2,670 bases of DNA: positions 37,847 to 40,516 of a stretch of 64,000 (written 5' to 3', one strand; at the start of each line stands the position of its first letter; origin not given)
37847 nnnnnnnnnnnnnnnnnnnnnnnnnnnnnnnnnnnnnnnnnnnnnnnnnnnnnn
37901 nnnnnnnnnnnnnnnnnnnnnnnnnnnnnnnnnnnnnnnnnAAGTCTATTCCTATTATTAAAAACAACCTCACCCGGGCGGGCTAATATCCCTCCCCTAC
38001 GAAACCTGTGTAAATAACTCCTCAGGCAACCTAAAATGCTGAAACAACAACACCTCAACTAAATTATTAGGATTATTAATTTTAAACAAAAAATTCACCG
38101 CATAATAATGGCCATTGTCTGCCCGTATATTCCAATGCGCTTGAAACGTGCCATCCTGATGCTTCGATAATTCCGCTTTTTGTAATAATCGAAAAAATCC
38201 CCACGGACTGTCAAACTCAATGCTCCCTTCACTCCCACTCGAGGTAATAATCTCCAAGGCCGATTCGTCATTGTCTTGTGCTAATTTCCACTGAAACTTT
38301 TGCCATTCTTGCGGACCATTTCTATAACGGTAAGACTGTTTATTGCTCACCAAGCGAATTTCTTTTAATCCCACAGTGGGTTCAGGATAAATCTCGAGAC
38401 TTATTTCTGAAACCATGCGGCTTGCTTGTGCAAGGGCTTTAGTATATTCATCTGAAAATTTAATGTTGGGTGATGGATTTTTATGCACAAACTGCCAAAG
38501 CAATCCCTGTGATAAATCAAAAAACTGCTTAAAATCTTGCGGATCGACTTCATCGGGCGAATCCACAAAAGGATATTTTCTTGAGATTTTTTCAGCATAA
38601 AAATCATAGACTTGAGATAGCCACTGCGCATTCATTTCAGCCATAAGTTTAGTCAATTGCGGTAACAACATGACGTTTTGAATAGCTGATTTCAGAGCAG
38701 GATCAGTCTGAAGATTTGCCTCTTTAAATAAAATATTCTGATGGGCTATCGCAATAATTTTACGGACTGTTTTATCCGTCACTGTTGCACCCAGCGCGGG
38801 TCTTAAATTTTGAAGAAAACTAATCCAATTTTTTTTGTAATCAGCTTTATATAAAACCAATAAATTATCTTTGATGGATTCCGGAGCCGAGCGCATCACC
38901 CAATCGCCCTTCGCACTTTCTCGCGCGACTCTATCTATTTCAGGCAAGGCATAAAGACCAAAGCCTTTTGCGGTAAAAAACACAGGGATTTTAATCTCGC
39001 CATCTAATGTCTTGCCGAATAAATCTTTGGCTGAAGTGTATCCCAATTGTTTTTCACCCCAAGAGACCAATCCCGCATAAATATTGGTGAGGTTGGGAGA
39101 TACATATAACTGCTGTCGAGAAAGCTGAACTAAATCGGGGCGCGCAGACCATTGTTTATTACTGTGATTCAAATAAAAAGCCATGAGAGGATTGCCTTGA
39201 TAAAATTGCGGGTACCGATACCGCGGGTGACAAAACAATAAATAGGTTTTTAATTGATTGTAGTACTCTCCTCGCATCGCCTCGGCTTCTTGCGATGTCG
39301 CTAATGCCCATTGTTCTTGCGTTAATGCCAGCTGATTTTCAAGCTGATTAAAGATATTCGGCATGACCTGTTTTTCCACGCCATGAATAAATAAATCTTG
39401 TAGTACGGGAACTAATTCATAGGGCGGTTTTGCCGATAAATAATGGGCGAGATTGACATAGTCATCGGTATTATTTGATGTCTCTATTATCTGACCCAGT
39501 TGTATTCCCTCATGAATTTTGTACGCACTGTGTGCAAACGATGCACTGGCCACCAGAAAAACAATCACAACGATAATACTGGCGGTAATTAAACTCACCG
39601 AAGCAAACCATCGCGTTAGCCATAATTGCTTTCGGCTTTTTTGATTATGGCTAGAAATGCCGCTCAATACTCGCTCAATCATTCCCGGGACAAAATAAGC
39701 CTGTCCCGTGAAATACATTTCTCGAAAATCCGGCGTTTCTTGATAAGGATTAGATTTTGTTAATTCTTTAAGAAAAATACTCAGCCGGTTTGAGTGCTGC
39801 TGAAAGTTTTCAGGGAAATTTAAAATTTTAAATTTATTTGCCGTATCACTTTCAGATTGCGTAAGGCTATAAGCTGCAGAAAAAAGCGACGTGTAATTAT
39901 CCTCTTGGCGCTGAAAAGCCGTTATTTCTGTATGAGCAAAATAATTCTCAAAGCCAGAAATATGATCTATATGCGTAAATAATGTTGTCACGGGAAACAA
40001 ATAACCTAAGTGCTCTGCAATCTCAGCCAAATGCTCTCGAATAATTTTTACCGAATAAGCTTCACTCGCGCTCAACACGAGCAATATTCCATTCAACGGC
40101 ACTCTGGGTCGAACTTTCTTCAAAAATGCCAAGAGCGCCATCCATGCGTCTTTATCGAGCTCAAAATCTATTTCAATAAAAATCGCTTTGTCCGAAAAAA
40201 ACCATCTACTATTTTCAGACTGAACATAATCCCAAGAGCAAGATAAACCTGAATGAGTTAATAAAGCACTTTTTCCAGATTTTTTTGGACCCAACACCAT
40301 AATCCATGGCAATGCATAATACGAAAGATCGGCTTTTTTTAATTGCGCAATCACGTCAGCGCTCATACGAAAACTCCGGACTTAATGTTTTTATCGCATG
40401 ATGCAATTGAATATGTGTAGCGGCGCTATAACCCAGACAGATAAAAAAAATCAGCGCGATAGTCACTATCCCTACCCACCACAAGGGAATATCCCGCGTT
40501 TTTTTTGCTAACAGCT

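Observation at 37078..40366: TssM is atypical: no N-terminal TM hairpin, short periplasmic domain, and a separate downstream ORF overlapping its 3' end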

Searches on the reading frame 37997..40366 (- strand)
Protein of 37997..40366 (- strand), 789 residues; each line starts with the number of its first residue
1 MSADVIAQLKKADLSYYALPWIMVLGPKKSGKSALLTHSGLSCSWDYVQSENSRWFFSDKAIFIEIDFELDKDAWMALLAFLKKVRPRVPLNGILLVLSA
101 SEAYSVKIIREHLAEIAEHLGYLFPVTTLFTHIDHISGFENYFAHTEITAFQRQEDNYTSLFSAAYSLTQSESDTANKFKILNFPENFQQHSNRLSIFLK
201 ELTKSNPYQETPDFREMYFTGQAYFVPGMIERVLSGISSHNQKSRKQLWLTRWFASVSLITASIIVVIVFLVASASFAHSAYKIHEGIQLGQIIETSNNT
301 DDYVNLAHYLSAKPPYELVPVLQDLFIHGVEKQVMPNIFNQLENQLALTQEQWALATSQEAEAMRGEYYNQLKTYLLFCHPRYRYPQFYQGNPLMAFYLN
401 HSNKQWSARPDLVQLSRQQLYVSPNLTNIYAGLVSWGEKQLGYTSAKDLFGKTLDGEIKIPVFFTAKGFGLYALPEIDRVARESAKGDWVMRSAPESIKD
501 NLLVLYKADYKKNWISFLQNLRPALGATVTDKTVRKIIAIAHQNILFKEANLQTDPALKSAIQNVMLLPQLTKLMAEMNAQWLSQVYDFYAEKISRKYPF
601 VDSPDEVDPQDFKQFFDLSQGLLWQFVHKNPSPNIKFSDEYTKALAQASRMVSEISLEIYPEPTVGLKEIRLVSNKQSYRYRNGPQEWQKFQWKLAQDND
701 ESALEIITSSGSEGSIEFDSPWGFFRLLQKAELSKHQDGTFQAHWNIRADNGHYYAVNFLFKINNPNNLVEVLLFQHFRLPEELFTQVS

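Call 5: search_protein_families(library=pfam, proteins=[window:37997-40366:-], max_evalue=0.1)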
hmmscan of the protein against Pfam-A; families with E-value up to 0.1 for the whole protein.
window:37997-40366:- (789 aa): 4 families
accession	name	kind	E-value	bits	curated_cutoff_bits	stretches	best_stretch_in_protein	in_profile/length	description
PF14331.11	IcmF-related_N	-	2.6e-27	96.2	25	2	71-147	4-89/259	IcmF-related N-terminal domain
PF06744.18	IcmF_C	-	4.9e-18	65.7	26.7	1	658-751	2-97/106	Type VI secretion protein IcmF C2-like domain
PF06761.17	IcmF-related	-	8.7e-18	65.2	27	1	322-528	39-278/308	Intracellular multiplication and human macrophage-killing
PF21070.2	IcmF_helical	-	5e-05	23.9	24.1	1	577-630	5-58/106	Type VI secretion protein IcmF helical domain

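Call 6: search_protein_families(library=ncbifam, proteins=[window:37997-40366:-], max_evalue=0.1)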
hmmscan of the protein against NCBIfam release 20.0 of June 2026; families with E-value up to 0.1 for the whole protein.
window:37997-40366:- (789 aa): 3 families
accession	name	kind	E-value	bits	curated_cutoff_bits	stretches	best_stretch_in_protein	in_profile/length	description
TIGR03348.1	VI_IcmF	equivalog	1.2e-67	228.9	388.15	5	5-146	93-266/1168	type VI secretion system membrane subunit TssM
NF038226.1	IcmF_IVB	equivalog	4.5e-19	67.9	1000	3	17-149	24-167/973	type IVB secretion system protein IcmF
NF038347.1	FtsX_Gpos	exception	0.03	13.7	225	1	240-310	7-79/296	permease-like cell division protein FtsX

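Call 9: find_homologous_proteins(query=window:37997-40366:-)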
Query window:37997-40366:- (789 aa): 132 proteins with E <= 0.001 among 8000 candidates; the best 120 are listed.
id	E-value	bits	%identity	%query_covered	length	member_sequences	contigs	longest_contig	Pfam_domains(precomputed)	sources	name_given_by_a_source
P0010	0.0e+0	1801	100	100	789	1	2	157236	PF06744.19,PF06761.18,PF14331.12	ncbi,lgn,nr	ncbi:MAG TPA: type VI secretion protein IcmF/TssM N-terminal domain-containing protein [Gammaproteob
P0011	2.4e-285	967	54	99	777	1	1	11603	PF06744.19,PF21070.3,PF06761.18,PF14331.12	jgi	-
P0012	8.6e-281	952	52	99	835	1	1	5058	PF06744.19,PF21070.3,PF06761.18,PF14331.12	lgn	-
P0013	9.6e-275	932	53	99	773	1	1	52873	PF06744.19,PF06761.18,PF14331.12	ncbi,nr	ncbi:MAG: type VI secretion protein IcmF/TssM N-terminal domain-containing protein [Gammaproteobacte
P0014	5.7e-274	929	52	99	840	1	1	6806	PF06744.19,PF06761.18,PF14331.12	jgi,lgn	-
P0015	7.6e-273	925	53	99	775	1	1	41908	PF06744.19,PF06761.18,PF14331.12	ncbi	-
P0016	7.9e-271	919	52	99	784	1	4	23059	PF06744.19,PF06761.18,PF14331.12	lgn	-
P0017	4.0e-270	916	53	100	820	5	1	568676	PF06744.19,PF06761.18,PF14331.12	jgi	jgi:type VI protein secretion system component VasK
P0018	6.0e-123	430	32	66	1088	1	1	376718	PF06744.19,PF21070.3,PF06761.18,PF14331.12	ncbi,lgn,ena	-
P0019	1.8e-115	405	32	65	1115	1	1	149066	PF06744.19,PF21070.3,PF06761.18,PF14331.12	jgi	jgi:type VI secretion system protein ImpL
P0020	9.6e-81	290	27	68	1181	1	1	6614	PF06744.19,PF21070.3,PF06761.18,PF14331.12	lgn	-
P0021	1.2e-75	273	27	69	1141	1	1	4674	PF06744.19,PF21070.3,PF06761.18,PF14331.12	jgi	-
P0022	2.4e-75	272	26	66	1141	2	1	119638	PF06744.19,PF21070.3,PF06761.18,PF14331.12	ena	-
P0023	6.0e-75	271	27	70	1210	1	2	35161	PF06744.19,PF21070.3,PF06761.18,PF14331.12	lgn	-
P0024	1.5e-73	266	26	64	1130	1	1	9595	PF06744.19,PF21070.3,PF06761.18,PF14331.12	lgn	-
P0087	2.8e-54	203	26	74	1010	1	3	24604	PF06744.19,PF21070.3,PF06761.18,PF14331.12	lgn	-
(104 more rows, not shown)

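Call 15: find_encoding_contigs(protein=P0013, flank=10000, max_places=3)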
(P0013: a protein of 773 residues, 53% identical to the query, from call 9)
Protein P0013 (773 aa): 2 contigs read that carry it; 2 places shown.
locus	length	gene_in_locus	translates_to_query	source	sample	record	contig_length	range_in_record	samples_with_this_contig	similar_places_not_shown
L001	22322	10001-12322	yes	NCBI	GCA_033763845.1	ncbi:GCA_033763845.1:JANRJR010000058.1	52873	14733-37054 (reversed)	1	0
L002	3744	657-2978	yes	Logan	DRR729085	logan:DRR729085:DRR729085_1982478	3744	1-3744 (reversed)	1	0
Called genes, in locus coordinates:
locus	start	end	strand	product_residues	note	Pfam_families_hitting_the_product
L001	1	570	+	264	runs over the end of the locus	PF00459:Inositol_P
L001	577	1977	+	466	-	-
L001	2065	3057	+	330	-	PF00056:Ldh_1_N, PF02866:Ldh_1_C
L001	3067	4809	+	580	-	PF00528:BPD_transp_1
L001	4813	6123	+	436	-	PF00005:ABC_tran, PF13304:AAA_21 (faint), PF09821:AAA_assoc_C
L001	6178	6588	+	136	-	-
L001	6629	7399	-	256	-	PF01914:MarC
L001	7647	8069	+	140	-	PF12790:T6SS-SciN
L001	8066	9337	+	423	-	PF05936:T6SS_VasE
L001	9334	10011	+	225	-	PF09850:DotU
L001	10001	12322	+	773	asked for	PF14331:IcmF-related_N, PF06761:IcmF-related, PF06744:IcmF_C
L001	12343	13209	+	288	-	-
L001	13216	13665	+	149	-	PF00588:SpoU_methylase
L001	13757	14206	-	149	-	PF01957:NfeD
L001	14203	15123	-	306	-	PF01145:Band_7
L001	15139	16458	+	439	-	PF01565:FAD_binding_4, PF02913:FAD-oxidase_C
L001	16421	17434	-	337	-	PF03702:AnmK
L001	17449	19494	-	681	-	-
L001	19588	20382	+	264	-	-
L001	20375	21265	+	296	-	PF22700:MVD-like_N, PF00288:GHMP_kinases_N, PF18376:MDD_C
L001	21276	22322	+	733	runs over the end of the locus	PF00521:DNA_topoisoIV, PF03989:DNA_gyraseA_C (faint)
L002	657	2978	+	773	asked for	PF14331:IcmF-related_N, PF06761:IcmF-related, PF06744:IcmF_C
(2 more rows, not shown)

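Call 19: search_solved_structures(query=window:37997-40366:-, max_evalue=0.01, show_alignments=1)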
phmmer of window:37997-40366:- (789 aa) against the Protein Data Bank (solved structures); distinct sequences matched with E-value up to 0.01: 4.
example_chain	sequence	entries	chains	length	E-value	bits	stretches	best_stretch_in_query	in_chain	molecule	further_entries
6ixh_P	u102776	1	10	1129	6.7e-11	44.2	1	655-785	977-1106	Type VI Secretion System TssM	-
6hs7_A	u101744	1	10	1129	3.3e-10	41.9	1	655-785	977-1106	ImcF-like family protein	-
4y7m_C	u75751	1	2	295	4.2e-07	31.6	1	655-785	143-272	Type VI secretion protein IcmF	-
4y7l_A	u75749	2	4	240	5.5e-07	31.2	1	655-785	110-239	Type VI secretion protein IcmF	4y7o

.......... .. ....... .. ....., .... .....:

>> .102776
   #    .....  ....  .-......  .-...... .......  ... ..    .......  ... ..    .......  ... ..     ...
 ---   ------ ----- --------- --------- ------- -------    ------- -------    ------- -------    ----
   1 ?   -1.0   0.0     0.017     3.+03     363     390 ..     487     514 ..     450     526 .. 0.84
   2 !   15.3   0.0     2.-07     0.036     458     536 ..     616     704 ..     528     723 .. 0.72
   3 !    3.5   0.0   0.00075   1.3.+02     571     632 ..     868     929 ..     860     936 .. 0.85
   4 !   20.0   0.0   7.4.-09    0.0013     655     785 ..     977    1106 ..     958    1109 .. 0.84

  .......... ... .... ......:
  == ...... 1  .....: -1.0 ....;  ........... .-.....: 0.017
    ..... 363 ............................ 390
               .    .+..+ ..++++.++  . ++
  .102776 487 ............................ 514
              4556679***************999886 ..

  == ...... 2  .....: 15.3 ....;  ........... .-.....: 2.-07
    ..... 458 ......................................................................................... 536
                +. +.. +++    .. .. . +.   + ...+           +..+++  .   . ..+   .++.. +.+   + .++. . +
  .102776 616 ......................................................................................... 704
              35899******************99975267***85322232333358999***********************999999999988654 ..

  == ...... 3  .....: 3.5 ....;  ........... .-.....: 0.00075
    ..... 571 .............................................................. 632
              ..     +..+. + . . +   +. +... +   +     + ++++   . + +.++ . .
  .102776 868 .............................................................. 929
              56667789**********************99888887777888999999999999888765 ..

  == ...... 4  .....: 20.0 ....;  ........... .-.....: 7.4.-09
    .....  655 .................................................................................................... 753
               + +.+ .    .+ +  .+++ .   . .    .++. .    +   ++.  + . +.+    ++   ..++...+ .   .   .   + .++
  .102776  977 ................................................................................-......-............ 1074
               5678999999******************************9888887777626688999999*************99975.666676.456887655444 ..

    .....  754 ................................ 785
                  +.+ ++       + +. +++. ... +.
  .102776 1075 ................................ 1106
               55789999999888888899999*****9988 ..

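Call 28: find_encoding_contigs(protein=P0017, flank=10000, max_places=2)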
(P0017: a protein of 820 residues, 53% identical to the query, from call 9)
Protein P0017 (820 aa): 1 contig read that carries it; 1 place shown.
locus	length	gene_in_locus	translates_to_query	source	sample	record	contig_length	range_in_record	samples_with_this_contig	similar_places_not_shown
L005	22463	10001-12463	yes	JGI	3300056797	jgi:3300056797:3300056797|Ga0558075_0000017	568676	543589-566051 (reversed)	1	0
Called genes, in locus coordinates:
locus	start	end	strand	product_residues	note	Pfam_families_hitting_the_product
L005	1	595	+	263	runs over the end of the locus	PF00459:Inositol_P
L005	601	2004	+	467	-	-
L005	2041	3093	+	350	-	PF00056:Ldh_1_N, PF02866:Ldh_1_C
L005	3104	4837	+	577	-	PF00528:BPD_transp_1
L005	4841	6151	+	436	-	PF00005:ABC_tran, PF13304:AAA_21 (faint), PF09821:AAA_assoc_C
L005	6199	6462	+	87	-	-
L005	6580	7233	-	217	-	PF01914:MarC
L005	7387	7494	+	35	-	-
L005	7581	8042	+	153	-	PF12790:T6SS-SciN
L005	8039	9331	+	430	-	PF05936:T6SS_VasE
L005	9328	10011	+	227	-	PF09850:DotU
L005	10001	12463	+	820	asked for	PF14331:IcmF-related_N, PF06761:IcmF-related, PF06744:IcmF_C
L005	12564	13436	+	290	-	-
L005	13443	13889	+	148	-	PF00588:SpoU_methylase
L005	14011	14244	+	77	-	PF01541:GIY-YIG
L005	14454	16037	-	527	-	PF00782:DSPc (faint)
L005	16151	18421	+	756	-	-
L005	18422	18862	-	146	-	PF01957:NfeD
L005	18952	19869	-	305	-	PF01145:Band_7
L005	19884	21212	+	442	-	PF01565:FAD_binding_4, PF02913:FAD-oxidase_C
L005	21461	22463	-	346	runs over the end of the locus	PF03702:AnmK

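Call 38: find_encoding_contigs(protein=P0018, flank=10000, max_places=2)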
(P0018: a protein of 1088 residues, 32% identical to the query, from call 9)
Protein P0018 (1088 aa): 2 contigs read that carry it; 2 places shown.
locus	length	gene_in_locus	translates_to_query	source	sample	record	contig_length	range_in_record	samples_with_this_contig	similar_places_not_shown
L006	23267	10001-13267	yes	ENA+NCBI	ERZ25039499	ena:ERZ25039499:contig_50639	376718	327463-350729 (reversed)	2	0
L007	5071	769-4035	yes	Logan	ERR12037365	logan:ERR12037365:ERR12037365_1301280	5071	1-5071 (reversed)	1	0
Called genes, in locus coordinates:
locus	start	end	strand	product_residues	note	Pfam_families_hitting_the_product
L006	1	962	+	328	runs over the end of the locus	PF00056:Ldh_1_N, PF02866:Ldh_1_C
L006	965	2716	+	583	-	PF00528:BPD_transp_1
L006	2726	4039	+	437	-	PF00005:ABC_tran, PF13304:AAA_21 (faint), PF09821:AAA_assoc_C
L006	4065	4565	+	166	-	-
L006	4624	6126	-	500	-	-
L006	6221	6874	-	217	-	PF01914:MarC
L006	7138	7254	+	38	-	-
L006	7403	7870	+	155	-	PF12790:T6SS-SciN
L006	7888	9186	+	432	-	PF05936:T6SS_VasE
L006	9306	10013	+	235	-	PF09850:DotU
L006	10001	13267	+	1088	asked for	PF14331:IcmF-related_N, PF06761:IcmF-related, PF21070:IcmF_helical, PF06744:IcmF_C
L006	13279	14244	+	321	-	PF09867:TagF_N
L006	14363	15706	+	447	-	PF06812:ImpA_N, PF16989:T6SS_VasJ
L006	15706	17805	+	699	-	PF05954:Phage_GPD, PF04717:Phage_base_V (weak), PF10106:DUF2345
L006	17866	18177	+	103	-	PF06296:RelE (weak)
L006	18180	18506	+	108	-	PF01381:HTH_3 (weak)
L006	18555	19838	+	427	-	PF05990:DUF900 (faint)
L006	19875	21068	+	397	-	PF24817:WD40_WDHD1_1st (faint), PF00400:WD40 (faint), PF23381:Beta-prop_IFT122_1st (faint), PF25173:Beta-prop_WDR3_1st (faint), PF25174:Beta-prop_THOC3 (faint), PF25175:Beta-prop_WDR5 (faint)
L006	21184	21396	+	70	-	-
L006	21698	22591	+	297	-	-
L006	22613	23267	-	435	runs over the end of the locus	-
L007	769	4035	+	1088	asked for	PF14331:IcmF-related_N, PF06761:IcmF-related, PF21070:IcmF_helical, PF06744:IcmF_C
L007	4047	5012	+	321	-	PF09867:TagF_N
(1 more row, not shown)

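Call 39: find_encoding_contigs(protein=P0019, flank=10000, max_places=2)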
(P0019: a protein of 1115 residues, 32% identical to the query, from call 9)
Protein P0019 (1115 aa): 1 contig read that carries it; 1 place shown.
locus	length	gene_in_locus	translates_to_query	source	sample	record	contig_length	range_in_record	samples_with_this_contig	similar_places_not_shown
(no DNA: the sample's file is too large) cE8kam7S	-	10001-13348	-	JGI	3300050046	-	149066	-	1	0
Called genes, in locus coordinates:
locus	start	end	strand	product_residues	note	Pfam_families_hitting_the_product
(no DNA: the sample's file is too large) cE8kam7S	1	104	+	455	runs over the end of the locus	PF01406:tRNA-synt_1e, PF00133:tRNA-synt_1 (weak), PF09334:tRNA-synt_1g (weak), PF09190:DALR_2, PF23493:CysS_C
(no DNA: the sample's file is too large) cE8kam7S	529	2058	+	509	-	-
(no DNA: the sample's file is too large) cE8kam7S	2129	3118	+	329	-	PF00056:Ldh_1_N, PF02866:Ldh_1_C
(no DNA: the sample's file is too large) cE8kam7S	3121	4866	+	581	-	PF00528:BPD_transp_1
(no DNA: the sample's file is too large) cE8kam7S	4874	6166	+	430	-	PF00005:ABC_tran, PF13304:AAA_21 (faint), PF09821:AAA_assoc_C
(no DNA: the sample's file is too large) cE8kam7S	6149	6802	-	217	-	PF01914:MarC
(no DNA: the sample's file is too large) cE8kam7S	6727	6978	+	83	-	-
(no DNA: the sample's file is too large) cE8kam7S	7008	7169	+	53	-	-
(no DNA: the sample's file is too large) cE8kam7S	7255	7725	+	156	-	PF12790:T6SS-SciN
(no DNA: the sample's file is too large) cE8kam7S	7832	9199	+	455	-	PF05936:T6SS_VasE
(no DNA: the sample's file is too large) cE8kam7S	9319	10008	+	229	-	PF09850:DotU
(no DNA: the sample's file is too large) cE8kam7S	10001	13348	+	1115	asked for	PF14331:IcmF-related_N, PF06761:IcmF-related, PF21070:IcmF_helical, PF06744:IcmF_C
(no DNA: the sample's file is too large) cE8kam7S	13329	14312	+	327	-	PF09867:TagF_N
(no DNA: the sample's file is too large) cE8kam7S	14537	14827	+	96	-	PF01541:GIY-YIG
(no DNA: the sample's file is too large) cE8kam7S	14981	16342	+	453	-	PF06812:ImpA_N, PF16989:T6SS_VasJ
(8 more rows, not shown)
